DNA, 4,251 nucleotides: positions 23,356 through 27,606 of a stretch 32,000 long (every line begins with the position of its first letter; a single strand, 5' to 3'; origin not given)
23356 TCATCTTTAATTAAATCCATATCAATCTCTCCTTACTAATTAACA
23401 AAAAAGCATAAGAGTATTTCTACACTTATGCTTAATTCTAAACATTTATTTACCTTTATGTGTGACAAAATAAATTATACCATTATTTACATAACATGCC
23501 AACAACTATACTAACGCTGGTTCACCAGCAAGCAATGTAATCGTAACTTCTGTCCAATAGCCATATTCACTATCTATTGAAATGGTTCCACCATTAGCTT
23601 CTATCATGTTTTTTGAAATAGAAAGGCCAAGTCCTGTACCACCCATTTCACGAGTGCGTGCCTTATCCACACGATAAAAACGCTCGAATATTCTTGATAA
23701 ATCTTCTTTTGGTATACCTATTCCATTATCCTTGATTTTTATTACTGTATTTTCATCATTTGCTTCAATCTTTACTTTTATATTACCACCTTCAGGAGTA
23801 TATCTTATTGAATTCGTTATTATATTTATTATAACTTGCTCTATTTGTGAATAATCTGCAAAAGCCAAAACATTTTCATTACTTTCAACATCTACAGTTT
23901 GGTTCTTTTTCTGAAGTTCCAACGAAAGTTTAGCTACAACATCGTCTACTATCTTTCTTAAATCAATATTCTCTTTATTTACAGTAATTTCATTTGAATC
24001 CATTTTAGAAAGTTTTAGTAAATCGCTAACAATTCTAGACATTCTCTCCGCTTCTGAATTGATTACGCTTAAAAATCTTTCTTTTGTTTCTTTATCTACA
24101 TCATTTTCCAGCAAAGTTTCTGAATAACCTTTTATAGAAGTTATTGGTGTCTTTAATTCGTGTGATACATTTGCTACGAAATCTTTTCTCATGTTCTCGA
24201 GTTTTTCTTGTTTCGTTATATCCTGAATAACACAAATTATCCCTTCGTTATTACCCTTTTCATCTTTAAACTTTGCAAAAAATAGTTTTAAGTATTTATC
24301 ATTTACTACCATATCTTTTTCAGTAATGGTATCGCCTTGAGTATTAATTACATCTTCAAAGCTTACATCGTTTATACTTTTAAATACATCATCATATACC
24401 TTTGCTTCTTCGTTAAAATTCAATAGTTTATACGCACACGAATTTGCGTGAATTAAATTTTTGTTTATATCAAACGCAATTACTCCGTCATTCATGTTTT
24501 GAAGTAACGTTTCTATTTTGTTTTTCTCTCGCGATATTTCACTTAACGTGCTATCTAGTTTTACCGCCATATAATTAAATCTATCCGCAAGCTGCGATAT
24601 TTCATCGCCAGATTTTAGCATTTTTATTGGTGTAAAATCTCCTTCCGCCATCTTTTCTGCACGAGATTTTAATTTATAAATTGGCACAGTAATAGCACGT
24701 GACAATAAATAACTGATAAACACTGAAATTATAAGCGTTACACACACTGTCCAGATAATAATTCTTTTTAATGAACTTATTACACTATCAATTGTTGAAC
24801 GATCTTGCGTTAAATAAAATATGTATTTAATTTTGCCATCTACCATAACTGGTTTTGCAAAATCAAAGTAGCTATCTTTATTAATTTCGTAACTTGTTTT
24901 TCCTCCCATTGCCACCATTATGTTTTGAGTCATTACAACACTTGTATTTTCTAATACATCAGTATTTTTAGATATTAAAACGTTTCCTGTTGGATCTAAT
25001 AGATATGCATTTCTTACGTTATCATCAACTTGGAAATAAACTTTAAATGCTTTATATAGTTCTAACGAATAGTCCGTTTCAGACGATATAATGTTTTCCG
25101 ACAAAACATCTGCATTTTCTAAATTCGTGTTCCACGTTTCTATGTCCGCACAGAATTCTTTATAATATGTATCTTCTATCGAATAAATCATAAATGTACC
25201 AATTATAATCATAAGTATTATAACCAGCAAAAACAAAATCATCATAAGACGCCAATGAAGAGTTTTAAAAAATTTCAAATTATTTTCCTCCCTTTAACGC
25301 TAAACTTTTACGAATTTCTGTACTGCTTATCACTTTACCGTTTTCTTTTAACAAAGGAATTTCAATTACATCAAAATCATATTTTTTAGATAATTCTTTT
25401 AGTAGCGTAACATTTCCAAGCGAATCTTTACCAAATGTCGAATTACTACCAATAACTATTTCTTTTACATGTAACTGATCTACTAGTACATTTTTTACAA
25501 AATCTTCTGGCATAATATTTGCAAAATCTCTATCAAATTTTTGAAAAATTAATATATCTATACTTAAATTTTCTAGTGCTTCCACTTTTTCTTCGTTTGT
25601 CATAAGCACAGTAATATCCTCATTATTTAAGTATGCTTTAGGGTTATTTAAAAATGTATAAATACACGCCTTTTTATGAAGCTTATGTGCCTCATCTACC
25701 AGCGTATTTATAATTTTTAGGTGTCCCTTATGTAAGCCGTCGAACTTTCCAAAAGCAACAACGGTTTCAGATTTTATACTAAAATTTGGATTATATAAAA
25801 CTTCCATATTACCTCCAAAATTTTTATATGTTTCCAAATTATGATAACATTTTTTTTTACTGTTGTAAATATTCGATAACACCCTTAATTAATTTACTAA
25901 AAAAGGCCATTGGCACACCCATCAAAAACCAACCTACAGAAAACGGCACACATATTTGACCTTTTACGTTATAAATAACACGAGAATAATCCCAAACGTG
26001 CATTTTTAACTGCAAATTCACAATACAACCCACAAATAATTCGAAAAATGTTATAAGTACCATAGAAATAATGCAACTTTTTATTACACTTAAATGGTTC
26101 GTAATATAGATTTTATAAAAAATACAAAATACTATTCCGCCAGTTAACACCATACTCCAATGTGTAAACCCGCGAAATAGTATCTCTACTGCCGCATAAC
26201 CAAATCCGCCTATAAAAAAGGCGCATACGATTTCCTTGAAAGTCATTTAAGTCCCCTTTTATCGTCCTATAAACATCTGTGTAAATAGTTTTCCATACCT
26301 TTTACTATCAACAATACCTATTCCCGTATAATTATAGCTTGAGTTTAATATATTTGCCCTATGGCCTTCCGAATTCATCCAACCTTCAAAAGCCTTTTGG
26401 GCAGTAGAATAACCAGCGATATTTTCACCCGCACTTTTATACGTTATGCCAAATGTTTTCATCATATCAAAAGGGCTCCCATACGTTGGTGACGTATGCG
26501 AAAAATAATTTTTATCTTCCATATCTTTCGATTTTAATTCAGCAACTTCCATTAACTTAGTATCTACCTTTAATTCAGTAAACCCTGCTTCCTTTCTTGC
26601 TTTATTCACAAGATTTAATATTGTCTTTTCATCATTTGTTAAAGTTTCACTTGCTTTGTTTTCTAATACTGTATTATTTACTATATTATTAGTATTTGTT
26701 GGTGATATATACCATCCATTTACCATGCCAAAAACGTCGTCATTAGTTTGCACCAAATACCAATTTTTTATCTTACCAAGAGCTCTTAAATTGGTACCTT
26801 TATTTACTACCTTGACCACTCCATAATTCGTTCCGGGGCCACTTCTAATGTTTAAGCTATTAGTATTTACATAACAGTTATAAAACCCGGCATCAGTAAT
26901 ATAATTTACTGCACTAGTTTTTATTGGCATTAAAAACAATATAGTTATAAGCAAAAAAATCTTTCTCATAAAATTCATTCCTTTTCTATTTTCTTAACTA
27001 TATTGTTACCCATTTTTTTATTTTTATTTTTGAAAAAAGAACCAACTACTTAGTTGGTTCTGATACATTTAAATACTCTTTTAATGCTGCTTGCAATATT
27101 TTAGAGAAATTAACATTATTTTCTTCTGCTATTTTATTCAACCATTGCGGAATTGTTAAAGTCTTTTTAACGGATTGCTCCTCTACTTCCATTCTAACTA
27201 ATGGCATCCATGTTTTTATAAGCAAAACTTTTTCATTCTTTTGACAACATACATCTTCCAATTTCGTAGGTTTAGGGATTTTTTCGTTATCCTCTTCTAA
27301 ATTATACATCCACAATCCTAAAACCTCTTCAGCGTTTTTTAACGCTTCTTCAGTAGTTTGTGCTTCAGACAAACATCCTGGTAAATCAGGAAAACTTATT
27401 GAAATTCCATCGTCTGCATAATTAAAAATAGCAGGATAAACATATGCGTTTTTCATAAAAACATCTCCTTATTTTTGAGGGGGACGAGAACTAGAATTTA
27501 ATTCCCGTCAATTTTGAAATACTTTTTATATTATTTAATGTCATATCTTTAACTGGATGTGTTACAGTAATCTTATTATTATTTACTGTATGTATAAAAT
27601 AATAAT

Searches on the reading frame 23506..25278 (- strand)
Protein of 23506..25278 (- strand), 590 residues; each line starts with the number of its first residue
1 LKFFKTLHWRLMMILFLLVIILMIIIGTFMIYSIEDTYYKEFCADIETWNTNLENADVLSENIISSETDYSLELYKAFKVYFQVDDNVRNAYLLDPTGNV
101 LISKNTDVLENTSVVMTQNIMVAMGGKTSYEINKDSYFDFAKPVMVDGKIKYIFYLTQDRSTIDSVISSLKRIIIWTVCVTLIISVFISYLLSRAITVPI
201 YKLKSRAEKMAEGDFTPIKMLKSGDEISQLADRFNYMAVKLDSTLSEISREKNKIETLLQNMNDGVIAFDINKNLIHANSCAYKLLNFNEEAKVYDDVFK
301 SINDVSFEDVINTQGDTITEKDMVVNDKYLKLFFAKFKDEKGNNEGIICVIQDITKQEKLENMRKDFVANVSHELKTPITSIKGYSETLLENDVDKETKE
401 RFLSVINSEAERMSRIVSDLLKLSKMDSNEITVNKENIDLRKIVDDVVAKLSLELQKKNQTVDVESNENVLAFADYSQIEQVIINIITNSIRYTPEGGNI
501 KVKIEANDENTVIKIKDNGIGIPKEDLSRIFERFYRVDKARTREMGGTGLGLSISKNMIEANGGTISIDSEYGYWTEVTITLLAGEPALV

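Call 68: search_protein_families(library=pfam, proteins=[window:23506-25278:-])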
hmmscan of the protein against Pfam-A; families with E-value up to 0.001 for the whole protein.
window:23506-25278:- (590 aa): 6 families
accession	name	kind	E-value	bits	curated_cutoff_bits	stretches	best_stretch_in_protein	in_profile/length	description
PF02518.31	HATPase_c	-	3.7e-31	108.3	26.4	1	475-582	2-107/111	Histidine kinase-, DNA gyrase B-, and HSP90-like ATPase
PF00512.31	HisKA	-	6.7e-21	74.5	26.9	1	363-428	1-65/66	His Kinase A (phospho-acceptor) domain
PF00672.30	HAMP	-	2.6e-09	37.7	25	1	191-241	1-51/53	HAMP domain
PF13589.12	HATPase_c_3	-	5.2e-08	33.4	25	1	479-559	3-84/137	Histidine kinase-, DNA gyrase B-, and HSP90-like ATPase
PF13188.13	PAS_8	-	6.8e-05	23.1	21.8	1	253-302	1-50/65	PAS domain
PF13426.13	PAS_9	-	0.00061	20.5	27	0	270-356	7-103/103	PAS domain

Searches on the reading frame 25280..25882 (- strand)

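Call 68: search_protein_families(library=pfam, proteins=[window:25280-25882:-])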
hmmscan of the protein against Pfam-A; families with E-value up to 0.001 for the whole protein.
window:25280-25882:- (200 aa): 2 families
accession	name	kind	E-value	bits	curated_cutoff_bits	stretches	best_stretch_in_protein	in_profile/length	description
PF06574.18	FAD_syn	-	6.8e-47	159.6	27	1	36-188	4-157/158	FAD synthetase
PF01467.32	CTP_transf_like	-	1.7e-07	31.9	21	1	43-192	2-132/133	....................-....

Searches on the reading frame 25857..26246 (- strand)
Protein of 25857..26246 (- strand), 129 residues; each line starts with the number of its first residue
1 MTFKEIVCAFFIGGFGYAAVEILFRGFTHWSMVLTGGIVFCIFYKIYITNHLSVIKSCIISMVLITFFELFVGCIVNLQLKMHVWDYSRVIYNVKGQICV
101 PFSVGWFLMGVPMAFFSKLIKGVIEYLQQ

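Call 68: search_protein_families(library=pfam, proteins=[window:25857-26246:-])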
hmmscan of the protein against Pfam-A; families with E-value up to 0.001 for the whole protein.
window:25857-26246:- (129 aa): 1 family
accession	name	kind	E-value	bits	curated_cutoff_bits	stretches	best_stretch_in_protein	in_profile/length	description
PF06541.16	ABC_trans_CmpB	-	4.2e-12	46.9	25.9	1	10-122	3-122/151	Putative ABC-transporter type IV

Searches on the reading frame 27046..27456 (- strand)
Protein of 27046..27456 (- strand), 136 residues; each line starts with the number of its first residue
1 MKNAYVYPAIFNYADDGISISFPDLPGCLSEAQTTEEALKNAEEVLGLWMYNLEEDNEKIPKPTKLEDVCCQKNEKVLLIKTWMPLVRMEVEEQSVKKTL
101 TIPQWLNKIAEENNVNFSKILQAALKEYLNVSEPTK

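Call 68: search_protein_families(library=pfam, proteins=[window:27046-27456:-])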
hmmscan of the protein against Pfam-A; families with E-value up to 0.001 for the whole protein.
window:27046-27456:- (136 aa): 1 family
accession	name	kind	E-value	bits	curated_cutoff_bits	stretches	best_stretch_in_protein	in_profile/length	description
PF15919.11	HicB_lk_antitox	-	1.3e-14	54.8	27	1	8-106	2-100/123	HicB_like antitoxin of bacterial toxin-antitoxin system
